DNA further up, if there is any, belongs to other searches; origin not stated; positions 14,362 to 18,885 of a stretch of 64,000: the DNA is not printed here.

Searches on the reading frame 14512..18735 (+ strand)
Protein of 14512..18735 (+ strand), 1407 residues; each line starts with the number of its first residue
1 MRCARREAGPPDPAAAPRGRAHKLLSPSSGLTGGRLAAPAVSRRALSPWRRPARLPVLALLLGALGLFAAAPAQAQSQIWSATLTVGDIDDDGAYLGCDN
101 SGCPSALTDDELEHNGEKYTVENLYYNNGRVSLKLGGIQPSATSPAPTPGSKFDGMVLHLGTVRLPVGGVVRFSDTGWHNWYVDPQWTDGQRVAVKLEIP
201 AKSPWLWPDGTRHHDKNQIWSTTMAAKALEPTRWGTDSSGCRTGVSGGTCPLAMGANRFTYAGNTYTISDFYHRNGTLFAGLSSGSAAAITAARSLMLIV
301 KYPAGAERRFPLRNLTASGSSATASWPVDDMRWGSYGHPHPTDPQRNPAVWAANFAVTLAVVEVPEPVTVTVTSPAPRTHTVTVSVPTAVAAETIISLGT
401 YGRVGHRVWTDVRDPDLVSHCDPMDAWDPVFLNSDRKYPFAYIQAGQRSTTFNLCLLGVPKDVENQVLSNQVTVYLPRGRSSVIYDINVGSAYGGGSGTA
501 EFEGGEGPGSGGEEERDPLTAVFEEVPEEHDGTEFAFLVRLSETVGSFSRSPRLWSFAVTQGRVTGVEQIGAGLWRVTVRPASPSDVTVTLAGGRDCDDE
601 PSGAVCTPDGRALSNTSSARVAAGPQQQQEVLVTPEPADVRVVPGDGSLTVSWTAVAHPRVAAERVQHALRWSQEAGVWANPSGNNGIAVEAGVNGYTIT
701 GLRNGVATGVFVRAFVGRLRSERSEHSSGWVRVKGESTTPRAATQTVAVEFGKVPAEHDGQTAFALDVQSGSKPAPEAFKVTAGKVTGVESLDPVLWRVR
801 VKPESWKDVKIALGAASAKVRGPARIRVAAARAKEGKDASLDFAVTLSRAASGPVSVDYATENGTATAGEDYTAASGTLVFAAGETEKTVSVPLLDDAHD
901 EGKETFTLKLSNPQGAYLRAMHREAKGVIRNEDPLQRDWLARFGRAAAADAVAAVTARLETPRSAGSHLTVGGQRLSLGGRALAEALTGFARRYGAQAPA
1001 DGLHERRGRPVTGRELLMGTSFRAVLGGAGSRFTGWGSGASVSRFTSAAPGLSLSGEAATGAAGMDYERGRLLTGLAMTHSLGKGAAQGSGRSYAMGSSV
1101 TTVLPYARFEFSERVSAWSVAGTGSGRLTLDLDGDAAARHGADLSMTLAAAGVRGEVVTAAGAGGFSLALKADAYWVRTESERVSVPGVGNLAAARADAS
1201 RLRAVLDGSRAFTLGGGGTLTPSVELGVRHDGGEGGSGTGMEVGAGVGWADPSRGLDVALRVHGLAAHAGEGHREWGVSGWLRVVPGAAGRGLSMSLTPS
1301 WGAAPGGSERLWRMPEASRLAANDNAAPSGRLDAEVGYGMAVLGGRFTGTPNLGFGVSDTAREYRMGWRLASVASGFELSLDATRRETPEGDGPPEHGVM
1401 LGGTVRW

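Call 45: search_protein_families(library=pfam, proteins=[window:14512-18735:+], max_evalue=0.001)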
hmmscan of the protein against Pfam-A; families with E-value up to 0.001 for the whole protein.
window:14512-18735:+ (1407 aa): 1 family
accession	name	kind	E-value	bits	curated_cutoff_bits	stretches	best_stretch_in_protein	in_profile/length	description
PF03160.20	Calx-beta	-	1.8e-19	70.4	27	1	841-916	24-100/119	Calx-beta domain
